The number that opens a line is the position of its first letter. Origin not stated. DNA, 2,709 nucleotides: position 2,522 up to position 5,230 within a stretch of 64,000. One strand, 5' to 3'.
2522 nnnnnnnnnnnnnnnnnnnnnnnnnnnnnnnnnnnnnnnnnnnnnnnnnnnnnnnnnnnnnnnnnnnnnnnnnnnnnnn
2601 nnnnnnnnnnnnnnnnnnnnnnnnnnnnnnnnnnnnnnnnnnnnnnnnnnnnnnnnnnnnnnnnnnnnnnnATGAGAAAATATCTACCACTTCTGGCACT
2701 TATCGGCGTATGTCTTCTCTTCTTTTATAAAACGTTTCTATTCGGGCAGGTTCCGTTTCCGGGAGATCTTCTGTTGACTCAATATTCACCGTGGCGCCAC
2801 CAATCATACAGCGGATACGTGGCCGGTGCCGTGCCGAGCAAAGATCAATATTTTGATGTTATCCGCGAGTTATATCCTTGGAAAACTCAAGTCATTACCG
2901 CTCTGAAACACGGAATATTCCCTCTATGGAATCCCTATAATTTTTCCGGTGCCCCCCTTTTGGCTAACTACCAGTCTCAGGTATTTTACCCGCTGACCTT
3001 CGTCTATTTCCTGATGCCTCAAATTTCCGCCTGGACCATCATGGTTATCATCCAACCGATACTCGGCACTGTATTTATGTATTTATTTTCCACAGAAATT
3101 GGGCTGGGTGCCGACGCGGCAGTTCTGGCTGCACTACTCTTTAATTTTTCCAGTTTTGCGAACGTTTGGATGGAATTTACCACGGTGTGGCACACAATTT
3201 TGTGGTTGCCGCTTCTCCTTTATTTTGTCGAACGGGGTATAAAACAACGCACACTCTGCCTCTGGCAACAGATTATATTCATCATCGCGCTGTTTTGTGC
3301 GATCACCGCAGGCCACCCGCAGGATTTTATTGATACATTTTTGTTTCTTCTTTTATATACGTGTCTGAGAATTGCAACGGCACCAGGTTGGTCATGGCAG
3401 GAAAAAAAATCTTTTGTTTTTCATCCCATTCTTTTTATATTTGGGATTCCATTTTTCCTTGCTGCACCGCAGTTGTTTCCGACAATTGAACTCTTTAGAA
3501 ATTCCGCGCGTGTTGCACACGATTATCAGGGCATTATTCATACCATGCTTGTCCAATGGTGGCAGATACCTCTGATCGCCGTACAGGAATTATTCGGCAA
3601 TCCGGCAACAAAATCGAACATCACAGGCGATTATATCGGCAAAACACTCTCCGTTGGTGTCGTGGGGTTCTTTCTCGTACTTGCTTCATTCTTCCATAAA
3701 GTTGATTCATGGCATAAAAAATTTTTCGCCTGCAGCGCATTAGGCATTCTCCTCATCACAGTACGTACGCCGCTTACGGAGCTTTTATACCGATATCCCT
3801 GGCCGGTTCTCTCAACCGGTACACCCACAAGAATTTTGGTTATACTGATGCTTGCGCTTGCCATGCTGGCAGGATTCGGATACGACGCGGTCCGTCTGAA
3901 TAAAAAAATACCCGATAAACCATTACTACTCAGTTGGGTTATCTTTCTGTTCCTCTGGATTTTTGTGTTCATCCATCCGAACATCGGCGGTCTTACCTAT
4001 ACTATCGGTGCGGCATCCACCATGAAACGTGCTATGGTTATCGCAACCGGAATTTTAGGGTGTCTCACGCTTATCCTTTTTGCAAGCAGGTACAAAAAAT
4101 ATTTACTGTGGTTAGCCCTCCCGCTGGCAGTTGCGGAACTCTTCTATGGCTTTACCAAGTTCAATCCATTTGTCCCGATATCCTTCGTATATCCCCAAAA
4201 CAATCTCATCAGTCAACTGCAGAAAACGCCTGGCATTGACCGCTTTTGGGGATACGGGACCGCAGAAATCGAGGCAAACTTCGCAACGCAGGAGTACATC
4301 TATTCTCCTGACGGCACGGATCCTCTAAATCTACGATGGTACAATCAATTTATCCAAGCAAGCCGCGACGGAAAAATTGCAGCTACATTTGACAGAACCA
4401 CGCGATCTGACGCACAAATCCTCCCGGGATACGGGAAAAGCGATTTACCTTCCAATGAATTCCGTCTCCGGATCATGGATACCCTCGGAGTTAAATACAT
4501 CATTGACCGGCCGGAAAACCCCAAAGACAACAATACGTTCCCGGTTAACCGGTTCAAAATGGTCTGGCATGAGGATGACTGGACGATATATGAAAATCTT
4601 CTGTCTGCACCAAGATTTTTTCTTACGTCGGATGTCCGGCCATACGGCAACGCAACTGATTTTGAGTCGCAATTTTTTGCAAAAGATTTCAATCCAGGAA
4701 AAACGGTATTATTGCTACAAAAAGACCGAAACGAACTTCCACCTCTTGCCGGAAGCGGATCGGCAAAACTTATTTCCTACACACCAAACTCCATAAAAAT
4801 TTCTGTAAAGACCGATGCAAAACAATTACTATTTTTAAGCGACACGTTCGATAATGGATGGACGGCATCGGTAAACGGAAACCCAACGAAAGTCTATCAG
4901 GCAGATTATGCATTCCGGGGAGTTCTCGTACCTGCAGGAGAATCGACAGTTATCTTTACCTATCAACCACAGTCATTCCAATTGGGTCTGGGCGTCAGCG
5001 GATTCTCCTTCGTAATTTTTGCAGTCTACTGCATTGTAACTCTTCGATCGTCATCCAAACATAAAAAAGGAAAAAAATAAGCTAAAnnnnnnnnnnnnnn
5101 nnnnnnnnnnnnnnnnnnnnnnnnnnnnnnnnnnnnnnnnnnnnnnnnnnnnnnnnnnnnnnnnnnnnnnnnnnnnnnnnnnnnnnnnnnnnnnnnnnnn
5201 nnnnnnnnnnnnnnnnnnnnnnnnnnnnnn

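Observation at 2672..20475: Four long YfhO-family paralogs sharing a diagnostic C-terminal GW...VDG...Y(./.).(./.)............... motif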

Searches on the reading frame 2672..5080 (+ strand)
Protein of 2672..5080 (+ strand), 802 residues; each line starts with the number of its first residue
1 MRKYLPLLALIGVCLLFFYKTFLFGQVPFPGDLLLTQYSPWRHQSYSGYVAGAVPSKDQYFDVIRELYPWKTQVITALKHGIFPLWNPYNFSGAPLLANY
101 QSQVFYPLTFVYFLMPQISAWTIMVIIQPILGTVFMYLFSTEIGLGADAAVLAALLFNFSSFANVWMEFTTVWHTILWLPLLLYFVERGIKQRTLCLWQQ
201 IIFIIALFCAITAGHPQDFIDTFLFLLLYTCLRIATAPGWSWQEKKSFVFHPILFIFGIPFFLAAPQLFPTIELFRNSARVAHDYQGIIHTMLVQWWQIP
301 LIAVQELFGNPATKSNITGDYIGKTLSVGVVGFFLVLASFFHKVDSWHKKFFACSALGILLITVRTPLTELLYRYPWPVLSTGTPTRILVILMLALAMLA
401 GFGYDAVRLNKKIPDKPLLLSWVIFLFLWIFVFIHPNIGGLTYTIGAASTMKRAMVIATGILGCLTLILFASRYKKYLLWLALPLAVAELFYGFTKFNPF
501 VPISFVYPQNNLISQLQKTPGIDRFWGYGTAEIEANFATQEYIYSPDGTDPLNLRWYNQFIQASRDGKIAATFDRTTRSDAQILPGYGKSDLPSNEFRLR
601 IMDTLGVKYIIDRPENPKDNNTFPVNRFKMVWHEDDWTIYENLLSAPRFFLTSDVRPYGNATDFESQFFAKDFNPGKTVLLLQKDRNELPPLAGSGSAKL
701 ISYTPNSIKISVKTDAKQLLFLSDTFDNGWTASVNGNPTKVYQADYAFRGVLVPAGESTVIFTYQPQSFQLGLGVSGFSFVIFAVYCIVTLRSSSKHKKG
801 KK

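Call 4: search_protein_families(library=pfam, proteins=[window:2672-5080:+], max_evalue=0.01)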
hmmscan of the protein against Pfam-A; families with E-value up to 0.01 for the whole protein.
window:2672-5080:+ (802 aa): 1 family
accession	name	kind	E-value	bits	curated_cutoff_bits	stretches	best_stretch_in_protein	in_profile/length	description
PF09586.16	YfhO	-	7.5e-18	64.7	28.5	1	698-776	756-835/835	Bacterial membrane protein YfhO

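Call 10: search_solved_structures(query=A1, max_evalue=1, show_alignments=1)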
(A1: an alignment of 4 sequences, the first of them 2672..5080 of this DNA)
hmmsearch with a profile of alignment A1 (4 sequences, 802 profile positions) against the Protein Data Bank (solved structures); distinct sequences matched with E-value up to 1: 0.

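Call 11: find_homologous_proteins(query=A1, max_evalue=1e-10)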
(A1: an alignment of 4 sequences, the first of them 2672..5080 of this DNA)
Query A1 (4 sequences) (802 aa, profile of the alignment): 501 proteins with E <= 1e-10 among 8000 candidates; the best 120 are listed.
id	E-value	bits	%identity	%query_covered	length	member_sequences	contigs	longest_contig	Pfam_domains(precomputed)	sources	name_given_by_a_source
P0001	0.0e+0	1031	74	100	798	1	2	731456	PF09586.17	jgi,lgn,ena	jgi:hypothetical protein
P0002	3.8e-297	1006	73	100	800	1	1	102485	PF09586.17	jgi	jgi:hypothetical protein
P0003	3.3e-296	1003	73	100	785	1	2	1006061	PF09586.17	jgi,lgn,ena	jgi:hypothetical protein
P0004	3.6e-295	999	73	100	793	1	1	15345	PF09586.17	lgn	-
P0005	7.2e-293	992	72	100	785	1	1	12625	PF09586.17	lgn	-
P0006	2.2e-292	990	70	100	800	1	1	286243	PF09586.17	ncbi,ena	-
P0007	6.9e-288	975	70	100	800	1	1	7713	PF09586.17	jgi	jgi:hypothetical protein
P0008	1.8e-286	971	70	97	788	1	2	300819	PF09586.17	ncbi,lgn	-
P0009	1.8e-282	957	70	100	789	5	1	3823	PF09586.17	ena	-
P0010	1.8e-282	957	66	100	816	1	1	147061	PF09586.17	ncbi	-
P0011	1.1e-281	955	70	100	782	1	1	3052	PF09586.17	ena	-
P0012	3.7e-280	950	65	100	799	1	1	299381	PF09586.17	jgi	jgi:hypothetical protein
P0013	4.5e-280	950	70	98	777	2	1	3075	PF09586.17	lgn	-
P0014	1.4e-279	948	69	98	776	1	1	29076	PF09586.17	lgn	-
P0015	5.5e-279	946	68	99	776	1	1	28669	PF09586.17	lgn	-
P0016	2.1e-278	944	67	100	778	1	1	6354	PF09586.17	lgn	-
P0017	7.1e-278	942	64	100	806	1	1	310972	PF09586.17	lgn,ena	-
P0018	1.3e-276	938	65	99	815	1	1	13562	PF09586.17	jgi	jgi:hypothetical protein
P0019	2.4e-275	934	70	100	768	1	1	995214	PF09586.17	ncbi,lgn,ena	-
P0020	2.0e-272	924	64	97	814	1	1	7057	PF09586.17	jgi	jgi:hypothetical protein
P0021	2.2e-272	924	62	98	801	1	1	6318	PF09586.17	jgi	jgi:hypothetical protein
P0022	4.4e-272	923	61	99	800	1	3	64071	PF09586.17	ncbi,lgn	-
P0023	1.0e-271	922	64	98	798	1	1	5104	PF09586.17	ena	-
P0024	4.7e-270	916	64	96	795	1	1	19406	PF09586.17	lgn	-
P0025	9.9e-270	915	65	97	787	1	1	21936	PF09586.17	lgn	-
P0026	5.4e-269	913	62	96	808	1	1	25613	PF09586.17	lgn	-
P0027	1.1e-268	912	62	99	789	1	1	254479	PF09586.17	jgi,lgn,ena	-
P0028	1.7e-268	911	66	97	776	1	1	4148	PF09586.17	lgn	-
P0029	2.8e-268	911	63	98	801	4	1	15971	PF09586.17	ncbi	-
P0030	2.5e-267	907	63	96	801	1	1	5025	PF09586.17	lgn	-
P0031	1.5e-266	905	63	98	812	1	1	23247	PF09586.17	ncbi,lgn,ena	-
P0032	4.6e-266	903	63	98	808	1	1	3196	PF09586.17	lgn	-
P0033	7.8e-266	902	64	99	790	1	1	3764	PF09586.17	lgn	-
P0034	7.7e-265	899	63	100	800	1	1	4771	PF09586.17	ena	-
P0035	1.1e-263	895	65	96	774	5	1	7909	PF09586.17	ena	-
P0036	7.8e-263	893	66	98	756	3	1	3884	PF09586.17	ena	-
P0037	8.8e-262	889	62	98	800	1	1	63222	PF09586.17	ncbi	-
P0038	9.6e-262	889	61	99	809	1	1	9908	PF09586.17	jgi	jgi:hypothetical protein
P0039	9.2e-261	886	59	99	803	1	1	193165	PF09586.17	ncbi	-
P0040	2.0e-260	885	62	97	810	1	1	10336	PF09586.17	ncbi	-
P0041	6.2e-260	883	59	96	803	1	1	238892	PF09586.17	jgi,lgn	jgi:hypothetical protein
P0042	7.4e-260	883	57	100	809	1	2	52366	PF09586.17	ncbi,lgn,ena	-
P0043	1.7e-259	881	64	97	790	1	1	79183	PF09586.17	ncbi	-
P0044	1.9e-259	881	63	99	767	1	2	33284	PF09586.17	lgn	-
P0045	2.1e-259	881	60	100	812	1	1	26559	PF09586.17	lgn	-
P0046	2.9e-257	874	63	100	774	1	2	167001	PF09586.17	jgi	jgi:hypothetical protein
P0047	3.4e-256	871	57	100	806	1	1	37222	PF09586.17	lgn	-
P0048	5.6e-256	870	61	100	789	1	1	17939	PF09586.17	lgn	-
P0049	1.6e-255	868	62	99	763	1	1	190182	PF09586.17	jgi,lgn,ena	-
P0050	1.7e-255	868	59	99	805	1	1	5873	PF09586.17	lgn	-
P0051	1.8e-255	868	64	98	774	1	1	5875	PF09586.17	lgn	-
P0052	5.8e-255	866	58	97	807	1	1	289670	PF09586.17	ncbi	-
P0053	3.0e-254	864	55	100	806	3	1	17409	PF09586.17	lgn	-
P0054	1.8e-253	862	63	99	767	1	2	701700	PF09586.17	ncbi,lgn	-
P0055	1.9e-252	858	57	99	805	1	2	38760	PF09586.17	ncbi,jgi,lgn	-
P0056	2.1e-252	858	55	100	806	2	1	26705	PF09586.17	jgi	-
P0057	2.4e-252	858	59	100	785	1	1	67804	PF09586.17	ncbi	-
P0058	2.7e-251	854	55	100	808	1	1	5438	PF09586.17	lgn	-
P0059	4.7e-251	854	57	96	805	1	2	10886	PF09586.17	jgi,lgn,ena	jgi:hypothetical protein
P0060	9.4e-251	853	57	100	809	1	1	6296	PF09586.17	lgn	-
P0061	2.8e-250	851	58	98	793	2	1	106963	PF09586.17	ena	-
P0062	3.3e-250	851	58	100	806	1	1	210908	PF09586.17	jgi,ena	-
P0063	1.7e-249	848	56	100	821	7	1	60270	PF09586.17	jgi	-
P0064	3.0e-249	848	59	97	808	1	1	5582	PF09586.17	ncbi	-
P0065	3.8e-249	847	54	96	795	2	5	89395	PF09586.17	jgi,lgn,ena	-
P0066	5.6e-249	847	54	99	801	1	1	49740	PF09586.17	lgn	-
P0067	2.2e-248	845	57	98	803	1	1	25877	PF09586.17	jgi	-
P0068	2.3e-248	845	56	99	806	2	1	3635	PF09586.17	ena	-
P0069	2.6e-248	845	58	100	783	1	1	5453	PF09586.17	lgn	-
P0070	3.2e-248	844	57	97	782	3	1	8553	PF09586.17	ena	-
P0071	7.6e-248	843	58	97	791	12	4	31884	PF09586.17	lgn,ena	-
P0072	2.0e-245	835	67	89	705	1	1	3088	PF09586.17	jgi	jgi:hypothetical protein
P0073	2.6e-245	835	56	97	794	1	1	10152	PF09586.17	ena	-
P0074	5.6e-245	833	58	94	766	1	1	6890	PF09586.17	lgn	-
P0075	7.0e-244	830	52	97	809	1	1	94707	PF09586.17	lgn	-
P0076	2.1e-243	828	54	100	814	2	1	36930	PF09586.17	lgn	-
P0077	3.6e-243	827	58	98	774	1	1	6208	PF09586.17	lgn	-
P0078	1.1e-242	826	57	95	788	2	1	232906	PF09586.17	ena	-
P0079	1.9e-242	825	59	96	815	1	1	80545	PF09586.17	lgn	-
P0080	1.3e-241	822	57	96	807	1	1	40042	PF09586.17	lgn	-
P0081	7.2e-241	820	53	98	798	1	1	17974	PF09586.17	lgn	-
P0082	2.3e-240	818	52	99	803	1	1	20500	PF09586.17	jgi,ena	-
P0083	2.3e-240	818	54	96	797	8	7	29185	PF09586.17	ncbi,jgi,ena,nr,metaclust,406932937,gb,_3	ncbi:MAG: hypothetical protein ACD_48C00237G0003 [uncultured bacterium]|nr:MAG: hypothetical protein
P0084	8.2e-240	816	55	96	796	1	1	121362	PF09586.17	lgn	-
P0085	5.0e-239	814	61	98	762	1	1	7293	PF09586.17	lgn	-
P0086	1.4e-238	812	53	98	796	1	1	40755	PF09586.17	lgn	-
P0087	3.6e-238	811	52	97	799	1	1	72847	PF09586.17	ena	-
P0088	3.9e-238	811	53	96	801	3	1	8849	PF09586.17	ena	-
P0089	5.2e-238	810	54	96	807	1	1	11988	PF09586.17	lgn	-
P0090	6.2e-237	807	52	99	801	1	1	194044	PF09586.17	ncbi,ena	-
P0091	1.2e-236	806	54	96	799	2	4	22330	PF09586.17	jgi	-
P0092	1.6e-236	806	51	98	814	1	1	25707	PF09586.17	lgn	-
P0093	6.7e-236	803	43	97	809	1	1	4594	PF09586.17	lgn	-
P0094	1.1e-235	803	44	95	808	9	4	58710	PF09586.17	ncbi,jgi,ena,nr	ncbi:MAG: hypothetical protein A3D74_02810 [Candidatus Levybacteria bacterium RIFCSPHIGHO2_02_FULL_3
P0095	2.5e-235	802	52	100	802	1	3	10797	PF09586.17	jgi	-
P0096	1.3e-234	799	52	95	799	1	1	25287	PF09586.17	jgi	-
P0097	2.2e-234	798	48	98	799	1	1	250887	PF09586.17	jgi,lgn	-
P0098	2.7e-234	798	51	97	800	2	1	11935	PF09586.17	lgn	-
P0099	4.7e-234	797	43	97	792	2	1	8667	PF09586.17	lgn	-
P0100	6.8e-234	797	52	98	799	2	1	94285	PF09586.17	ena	-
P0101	1.3e-233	796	52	100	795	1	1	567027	PF09586.17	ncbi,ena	-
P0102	2.1e-233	795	52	96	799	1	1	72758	PF09586.17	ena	-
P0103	4.2e-233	794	50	98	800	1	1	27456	PF09586.17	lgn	-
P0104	4.7e-233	794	52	97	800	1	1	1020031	PF09586.17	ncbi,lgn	ncbi:MAG: YfhO family protein [Microgenomates group bacterium]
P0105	6.7e-233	794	53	97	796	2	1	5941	PF09586.17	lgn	-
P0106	8.2e-233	793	52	96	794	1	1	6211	PF09586.17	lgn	-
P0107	3.2e-232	791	49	100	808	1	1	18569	PF09586.17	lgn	-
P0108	7.4e-232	790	44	97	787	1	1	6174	PF09586.17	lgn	-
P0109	1.1e-231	789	50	99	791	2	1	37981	PF09586.17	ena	-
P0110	1.2e-231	789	36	99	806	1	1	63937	PF09586.17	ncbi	-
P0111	1.3e-231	789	43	94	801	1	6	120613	PF09586.17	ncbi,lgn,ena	ncbi:MAG: YfhO family protein [Patescibacteria group bacterium]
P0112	1.8e-231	789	49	99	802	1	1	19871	PF09586.17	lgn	-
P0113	3.0e-231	788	42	98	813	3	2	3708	PF09586.17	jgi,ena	-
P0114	4.0e-231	788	40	95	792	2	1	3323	PF09586.17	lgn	-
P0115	1.4e-230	786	51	100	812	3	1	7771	PF09586.17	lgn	-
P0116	4.9e-230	784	50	99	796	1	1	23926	PF09586.17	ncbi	-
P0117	1.1e-229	783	50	99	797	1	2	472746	PF09586.17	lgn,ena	-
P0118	1.7e-229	782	43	97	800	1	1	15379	PF09586.17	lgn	-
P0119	4.4e-229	781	44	95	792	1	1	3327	PF09586.17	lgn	-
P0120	1.9e-228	779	51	96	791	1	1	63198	PF09586.17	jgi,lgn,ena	-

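Call 17: search_protein_families(library=ncbifam, proteins=[window:2672-5080:+], max_evalue=0.001)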
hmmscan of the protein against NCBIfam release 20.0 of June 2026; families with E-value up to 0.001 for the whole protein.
window:2672-5080:+ (802 aa): 0 families

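Call 42: predict_structure(alignment_id=A2)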
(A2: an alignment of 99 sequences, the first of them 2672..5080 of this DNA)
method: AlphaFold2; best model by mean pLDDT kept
length: 802 residues; sequences in the alignment: 99
mean_pLDDT: 94.1   pTM: 0.92
mean pLDDT of the five models: 94.1, 93.9, 93.2, 93.0, 92.6
residues with pLDDT >= 90: 684; 70-90: 107; 50-70: 11; < 50: 0
segments of 3 or more residues with pLDDT < 50: none
pLDDT, mean of each block of 10 residues (from residue 1): 89 98 97 94 93 87 92 96 96 93 94 97 97 98 97 98 92 96 98 96 98 94 98 97 96 96 97 93 87 91 93 82 86 98 94 97 92 79 85 98 96 94 98 87 87 97 98 93 98 94 96 91 93 93 95 94 95 85 87 93 97 92 95 95 97 98 97 97 97 96 97 98 97 98 98 98 97 98 97 82 56
secondary structure, 60 per line:
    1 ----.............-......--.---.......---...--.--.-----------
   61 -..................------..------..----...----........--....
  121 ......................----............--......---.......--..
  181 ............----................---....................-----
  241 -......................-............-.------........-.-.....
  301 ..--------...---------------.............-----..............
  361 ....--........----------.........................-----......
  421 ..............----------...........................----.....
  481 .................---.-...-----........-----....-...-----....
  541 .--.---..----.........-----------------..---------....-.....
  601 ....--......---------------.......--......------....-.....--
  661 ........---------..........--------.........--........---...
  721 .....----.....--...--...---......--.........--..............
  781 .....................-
elements in order (helices of 4 or more, strands of 3 or more residues): H5-17 H19-24 H31-37 H62-79 H107-114 H117-142 H147-158 H161-166 H170-176 H179-192 H197-212 H216-235 H242-263 H265-276 H285-292 H296-302 H329-341 H347-363 H367-374 H385-409 H415-434 H445-471 H476-497 H511-518 E524-527 H537-541 H555-562 H591-594 H596-604 E607-612 E628-634 E637-642 E649-652 E654-658 H661-668 E678-682 H683-687 E696-704 E707-714 E718-725 E730-734 E737-739 E742-744 E748-753 E756-764 H767-801

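Call 45: fold_search(model_id=the predicted structure, library=pdb)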
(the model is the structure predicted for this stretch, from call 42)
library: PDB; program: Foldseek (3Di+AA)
matches with E <= 10: 443; with E <= 0.001: 13
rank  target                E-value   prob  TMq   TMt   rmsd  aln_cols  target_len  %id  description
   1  6w98_A                4.0e-08  1.00  0.41  0.27  20.7       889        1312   10  Single-Particle Cryo-EM Structure of Arabinofuranosyltransferase AftD from Mycobacteria (released 2020-05-13)
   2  6wby                  6.9e-07  1.00  0.38  0.27  21.0       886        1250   11  Single-Particle Cryo-EM Structure of Arabinofuranosyltransferase AftD from Mycobacteria, Mutant R1389S Class 2 (released 2020-05-13)
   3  5f15                  9.5e-06  1.00  0.38  0.52   9.0       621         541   12  Crystal Structure of ArnT from Cupriavidus metallidurans bound to Undecaprenyl phosphate (released 2016-02-17)
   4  8age_A                2.1e-05  1.00  0.36  0.42  13.8       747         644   11  Structure of yeast oligosaccharylransferase complex with acceptor peptide bound (released 2022-12-07)
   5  5ezm                  2.2e-05  1.00  0.37  0.51   9.1       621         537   12  Crystal Structure of ArnT from Cupriavidus metallidurans in the apo state (released 2016-02-17)
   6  6wbx                  2.4e-05  1.00  0.40  0.27  21.0       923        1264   10  Single-Particle Cryo-EM Structure of Arabinofuranosyltransferase AftD from Mycobacteria, Mutant R1389S Class 1 (released 2020-05-13)
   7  6gxc_A                3.0e-05  1.00  0.37  0.41  20.1       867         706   12  Bacterial oligosaccharyltransferase PglB in complex with an inhibitory peptide and a reactive lipid-linked oligosaccha (released 2018-11-14)
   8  8agc_A                1.1e-04  1.00  0.33  0.37  12.5       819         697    9  Structure of yeast oligosaccharylransferase complex with lipid-linked oligosaccharide and non-acceptor peptide bound (released 2022-12-07)
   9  3wak                  3.2e-04  1.00  0.32  0.30  15.0       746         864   12  Crystal structure of the Archaeoglobus fulgidus oligosaccharyltransferase (O29867_ARCFU) in the apo form (released 2013-10-30)
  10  7bvc_B                3.5e-04  0.99  0.26  0.21  21.8       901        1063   12  Cryo-EM structure of Mycobacterium smegmatis arabinosyltransferase EmbA-EmbB-AcpM2 in complex with ethambutol (released 2020-04-29)
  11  6ftg_5                7.0e-04  1.00  0.27  0.32  16.8       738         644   11  Subtomogram average of OST-containing ribosome-translocon complexes from canine rough microsomal membranes (released 2018-03-21)
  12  7zli_A                8.7e-04  1.00  0.25  0.30  19.0       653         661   11  Cryo-EM structure of C-mannosyltransferase CeDPY19, in complex with Dol25-P-Man and bound to CMT2-Fab and anti-Fab nan (released 2023-01-11)
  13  6s7t_A                9.4e-04  1.00  0.32  0.36  17.7       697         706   10  Cryo-EM structure of human oligosaccharyltransferase complex OST-B (released 2019-12-18)
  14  7zlg_A                3.3e-03  1.00  0.31  0.37  18.0       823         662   11  Cryo-EM structure of C-mannosyltransferase CeDPY19, in complex with acceptor peptide and bound to CMT2-Fab and anti-Fa (released 2023-01-11)
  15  7bx8_A                6.5e-03  0.91  0.26  0.21  20.2       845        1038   11  Mycobacterium smegmatis arabinosyltransferase complex EmbB2-AcpM2 in symmetric "resting state" (released 2020-05-27)
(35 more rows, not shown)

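Call 60: list_cluster_members(proteins=[P0121, window:2672-5080:+, window:18217-20475:-, window:14928-17189:-])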
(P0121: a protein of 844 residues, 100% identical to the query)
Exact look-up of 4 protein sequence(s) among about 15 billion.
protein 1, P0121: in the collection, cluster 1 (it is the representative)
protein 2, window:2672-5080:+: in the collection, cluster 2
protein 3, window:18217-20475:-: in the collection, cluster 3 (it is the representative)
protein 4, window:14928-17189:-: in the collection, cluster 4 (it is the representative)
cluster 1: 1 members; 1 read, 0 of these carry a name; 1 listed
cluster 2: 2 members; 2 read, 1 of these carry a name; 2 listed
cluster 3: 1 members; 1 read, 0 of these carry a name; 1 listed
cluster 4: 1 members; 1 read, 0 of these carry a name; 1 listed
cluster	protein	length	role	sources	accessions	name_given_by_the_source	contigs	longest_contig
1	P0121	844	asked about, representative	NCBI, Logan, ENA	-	-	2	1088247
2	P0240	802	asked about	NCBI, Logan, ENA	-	-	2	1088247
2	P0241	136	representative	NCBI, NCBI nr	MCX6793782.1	MAG: hypothetical protein NTY06_01620, partial [Candidatus Gottesmanbacteria bacterium] | hypothetical protein [Candidatus Gottesmanbacteria bacterium]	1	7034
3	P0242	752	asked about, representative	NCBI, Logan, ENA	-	-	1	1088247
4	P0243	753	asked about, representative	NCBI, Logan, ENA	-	-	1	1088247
